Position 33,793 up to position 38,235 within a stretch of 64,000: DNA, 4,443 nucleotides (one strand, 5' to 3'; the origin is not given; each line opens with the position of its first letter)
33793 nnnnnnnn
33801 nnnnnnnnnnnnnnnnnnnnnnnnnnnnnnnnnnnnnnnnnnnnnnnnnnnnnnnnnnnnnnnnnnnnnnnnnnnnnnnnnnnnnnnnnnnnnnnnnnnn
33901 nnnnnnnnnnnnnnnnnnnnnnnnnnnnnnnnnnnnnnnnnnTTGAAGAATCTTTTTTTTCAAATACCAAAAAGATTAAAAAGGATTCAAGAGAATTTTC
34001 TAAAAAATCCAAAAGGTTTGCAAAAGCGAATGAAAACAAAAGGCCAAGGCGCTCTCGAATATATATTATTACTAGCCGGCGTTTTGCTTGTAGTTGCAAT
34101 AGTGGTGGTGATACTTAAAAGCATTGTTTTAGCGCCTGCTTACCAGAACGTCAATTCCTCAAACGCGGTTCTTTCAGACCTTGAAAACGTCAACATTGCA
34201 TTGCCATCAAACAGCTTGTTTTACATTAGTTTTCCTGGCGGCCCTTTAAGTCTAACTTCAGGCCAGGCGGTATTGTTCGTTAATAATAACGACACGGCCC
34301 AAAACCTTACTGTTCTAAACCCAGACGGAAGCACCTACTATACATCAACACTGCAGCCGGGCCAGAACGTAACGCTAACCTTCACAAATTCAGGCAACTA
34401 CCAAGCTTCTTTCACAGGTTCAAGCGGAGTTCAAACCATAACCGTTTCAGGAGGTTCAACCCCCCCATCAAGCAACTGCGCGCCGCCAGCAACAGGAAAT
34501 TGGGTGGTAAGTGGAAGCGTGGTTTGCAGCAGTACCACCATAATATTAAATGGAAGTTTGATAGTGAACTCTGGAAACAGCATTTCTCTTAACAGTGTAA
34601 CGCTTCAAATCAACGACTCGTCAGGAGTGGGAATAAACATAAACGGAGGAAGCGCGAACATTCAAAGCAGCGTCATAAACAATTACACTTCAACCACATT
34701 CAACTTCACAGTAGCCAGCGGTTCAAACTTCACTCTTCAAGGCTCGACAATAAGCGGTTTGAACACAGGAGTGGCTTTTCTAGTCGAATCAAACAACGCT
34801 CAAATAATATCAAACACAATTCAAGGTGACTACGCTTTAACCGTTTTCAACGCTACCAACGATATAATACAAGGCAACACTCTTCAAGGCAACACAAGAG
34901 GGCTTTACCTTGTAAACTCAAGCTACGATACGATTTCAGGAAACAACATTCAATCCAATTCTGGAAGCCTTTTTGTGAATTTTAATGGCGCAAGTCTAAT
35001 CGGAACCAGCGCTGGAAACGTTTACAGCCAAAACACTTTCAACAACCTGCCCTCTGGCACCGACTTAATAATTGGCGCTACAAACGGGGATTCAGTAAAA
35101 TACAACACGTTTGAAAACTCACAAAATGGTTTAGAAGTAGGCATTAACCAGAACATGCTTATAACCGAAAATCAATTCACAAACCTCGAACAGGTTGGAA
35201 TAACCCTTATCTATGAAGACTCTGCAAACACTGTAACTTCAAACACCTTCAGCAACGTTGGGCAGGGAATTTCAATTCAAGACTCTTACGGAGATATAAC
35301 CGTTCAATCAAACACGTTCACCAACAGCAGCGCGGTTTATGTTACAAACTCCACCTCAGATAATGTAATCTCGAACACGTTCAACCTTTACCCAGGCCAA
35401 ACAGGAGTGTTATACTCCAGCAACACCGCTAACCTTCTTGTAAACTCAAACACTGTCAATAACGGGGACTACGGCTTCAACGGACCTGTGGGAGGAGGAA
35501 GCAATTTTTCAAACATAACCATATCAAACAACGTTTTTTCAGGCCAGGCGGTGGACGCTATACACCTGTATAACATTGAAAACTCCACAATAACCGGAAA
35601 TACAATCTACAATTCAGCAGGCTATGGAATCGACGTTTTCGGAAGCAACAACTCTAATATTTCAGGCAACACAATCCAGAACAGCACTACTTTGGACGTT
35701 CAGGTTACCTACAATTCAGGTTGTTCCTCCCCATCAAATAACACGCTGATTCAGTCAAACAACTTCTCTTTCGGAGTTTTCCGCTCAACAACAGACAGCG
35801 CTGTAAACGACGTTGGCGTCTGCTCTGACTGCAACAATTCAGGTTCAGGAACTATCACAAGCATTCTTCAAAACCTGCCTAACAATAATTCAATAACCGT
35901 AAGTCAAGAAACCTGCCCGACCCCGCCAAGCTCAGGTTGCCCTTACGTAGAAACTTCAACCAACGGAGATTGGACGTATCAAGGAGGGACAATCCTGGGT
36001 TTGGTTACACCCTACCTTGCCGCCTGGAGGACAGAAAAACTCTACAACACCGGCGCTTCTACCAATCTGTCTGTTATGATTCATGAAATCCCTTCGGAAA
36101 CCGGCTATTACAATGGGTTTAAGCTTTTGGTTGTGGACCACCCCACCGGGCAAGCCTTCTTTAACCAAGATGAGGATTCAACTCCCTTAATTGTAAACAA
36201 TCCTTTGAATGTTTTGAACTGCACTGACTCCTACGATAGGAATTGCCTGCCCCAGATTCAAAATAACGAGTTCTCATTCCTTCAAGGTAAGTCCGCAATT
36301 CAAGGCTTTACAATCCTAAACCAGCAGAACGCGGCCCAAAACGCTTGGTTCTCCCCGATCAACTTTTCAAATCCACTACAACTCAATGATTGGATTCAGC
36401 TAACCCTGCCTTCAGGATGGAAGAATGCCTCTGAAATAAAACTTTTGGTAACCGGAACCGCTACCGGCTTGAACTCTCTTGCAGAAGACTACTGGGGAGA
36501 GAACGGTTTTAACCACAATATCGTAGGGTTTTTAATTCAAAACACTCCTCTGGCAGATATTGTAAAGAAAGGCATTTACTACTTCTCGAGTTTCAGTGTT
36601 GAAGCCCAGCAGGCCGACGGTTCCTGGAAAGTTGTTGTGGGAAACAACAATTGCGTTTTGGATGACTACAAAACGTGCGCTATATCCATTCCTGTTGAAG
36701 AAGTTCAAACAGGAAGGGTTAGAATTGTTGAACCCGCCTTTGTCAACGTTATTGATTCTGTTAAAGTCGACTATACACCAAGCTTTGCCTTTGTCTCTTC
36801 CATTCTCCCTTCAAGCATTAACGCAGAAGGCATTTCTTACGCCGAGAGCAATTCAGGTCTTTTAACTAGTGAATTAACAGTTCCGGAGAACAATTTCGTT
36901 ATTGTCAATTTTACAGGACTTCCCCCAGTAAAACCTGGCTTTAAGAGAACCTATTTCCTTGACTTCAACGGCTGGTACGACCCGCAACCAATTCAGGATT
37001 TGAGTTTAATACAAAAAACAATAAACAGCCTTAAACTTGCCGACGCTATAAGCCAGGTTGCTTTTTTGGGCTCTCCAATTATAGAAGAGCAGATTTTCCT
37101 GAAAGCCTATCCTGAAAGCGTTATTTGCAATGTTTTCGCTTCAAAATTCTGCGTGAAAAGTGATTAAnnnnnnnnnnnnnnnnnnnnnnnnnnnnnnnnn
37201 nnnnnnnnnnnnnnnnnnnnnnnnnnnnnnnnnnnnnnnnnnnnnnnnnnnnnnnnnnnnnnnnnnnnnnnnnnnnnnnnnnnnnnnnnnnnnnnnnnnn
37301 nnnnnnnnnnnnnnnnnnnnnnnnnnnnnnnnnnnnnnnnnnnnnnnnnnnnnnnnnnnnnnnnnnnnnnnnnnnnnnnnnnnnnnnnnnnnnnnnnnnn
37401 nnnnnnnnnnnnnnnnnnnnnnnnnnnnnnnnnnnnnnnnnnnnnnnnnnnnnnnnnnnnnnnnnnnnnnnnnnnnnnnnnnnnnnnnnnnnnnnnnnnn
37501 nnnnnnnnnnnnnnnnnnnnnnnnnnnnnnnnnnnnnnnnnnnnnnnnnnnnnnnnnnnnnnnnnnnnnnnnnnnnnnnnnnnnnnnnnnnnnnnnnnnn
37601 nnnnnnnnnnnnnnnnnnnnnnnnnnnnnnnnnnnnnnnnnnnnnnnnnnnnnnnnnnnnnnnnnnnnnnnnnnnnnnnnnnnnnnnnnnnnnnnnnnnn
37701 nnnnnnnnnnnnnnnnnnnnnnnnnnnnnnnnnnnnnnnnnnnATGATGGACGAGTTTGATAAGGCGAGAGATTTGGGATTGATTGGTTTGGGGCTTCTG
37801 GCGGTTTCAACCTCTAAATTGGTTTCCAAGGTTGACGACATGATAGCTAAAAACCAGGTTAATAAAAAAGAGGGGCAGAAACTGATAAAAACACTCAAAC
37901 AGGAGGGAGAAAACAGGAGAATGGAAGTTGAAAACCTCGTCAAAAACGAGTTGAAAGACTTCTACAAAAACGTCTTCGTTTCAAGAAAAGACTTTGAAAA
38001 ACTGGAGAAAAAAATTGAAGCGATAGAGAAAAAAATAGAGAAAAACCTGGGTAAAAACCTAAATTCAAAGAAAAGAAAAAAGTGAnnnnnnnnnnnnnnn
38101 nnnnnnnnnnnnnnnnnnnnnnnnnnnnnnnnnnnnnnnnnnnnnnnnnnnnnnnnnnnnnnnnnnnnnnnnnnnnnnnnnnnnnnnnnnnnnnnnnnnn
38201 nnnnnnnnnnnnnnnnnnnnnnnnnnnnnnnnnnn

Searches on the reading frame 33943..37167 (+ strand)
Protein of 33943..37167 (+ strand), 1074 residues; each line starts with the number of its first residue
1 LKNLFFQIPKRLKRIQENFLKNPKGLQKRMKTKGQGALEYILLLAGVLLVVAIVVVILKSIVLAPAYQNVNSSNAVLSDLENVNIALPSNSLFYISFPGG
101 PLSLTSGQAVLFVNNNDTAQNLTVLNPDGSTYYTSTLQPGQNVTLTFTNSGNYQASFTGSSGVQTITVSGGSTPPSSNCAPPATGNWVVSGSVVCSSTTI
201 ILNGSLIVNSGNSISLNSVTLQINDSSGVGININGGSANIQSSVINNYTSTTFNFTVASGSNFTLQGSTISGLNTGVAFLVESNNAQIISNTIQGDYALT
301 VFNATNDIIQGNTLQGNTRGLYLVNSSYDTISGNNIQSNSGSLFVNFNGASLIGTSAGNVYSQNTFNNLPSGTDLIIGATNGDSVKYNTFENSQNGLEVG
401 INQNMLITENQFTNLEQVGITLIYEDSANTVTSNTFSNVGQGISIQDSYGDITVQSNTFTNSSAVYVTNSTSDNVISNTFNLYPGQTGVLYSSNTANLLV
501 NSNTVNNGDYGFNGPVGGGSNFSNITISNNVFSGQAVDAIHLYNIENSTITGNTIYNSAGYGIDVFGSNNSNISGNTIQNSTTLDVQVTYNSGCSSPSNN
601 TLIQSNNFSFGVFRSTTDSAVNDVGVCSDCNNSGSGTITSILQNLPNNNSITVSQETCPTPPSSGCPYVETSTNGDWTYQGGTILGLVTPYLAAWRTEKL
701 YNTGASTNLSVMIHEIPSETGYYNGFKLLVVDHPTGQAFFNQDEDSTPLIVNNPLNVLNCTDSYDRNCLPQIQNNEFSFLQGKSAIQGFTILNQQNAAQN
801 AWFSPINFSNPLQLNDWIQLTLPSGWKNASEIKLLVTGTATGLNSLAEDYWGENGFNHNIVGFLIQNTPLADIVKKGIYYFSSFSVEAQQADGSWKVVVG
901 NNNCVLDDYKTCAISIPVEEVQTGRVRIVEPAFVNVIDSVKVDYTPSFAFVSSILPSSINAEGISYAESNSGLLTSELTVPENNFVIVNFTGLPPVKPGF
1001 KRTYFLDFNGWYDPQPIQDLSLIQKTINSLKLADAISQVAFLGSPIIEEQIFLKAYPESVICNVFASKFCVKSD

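Call 8: search_protein_families(library=pfam, proteins=[window:33943-37167:+], max_evalue=0.01)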
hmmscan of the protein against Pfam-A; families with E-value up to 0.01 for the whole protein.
window:33943-37167:+ (1074 aa): 3 families
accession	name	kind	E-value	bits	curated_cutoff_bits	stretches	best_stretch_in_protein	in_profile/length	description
PF13229.12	Beta_helix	-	1.4e-22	80.4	25.9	4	377-512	4-142/158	Right handed beta helix region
PF05048.19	NosD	-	1.2e-17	64.6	23.6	3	358-512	2-153/212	Periplasmic copper-binding protein (NosD)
PF04021.17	Class_IIIsignal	-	1.1e-06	28.8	23.7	1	33-56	2-25/27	Class III signal peptide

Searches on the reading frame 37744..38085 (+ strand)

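Call 8: search_protein_families(library=pfam, proteins=[window:37744-38085:+], max_evalue=0.01)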
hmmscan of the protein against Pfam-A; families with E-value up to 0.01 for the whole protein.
window:37744-38085:+ (113 aa): 3 families
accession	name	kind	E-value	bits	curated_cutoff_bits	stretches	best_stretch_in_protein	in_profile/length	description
PF04210.18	MtrG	-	0.0018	18.6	27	1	77-102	5-30/64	Tetrahydromethanopterin S-methyltransferase, subunit G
PF08702.15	Fib_alpha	-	0.004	17.8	29.9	1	22-100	53-127/143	Fibrinogen alpha/beta chain family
PF05597.16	Phasin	-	0.0078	16.7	28.8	0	41-107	30-97/126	Poly(hydroxyalcanoate) granule associated protein (phasin)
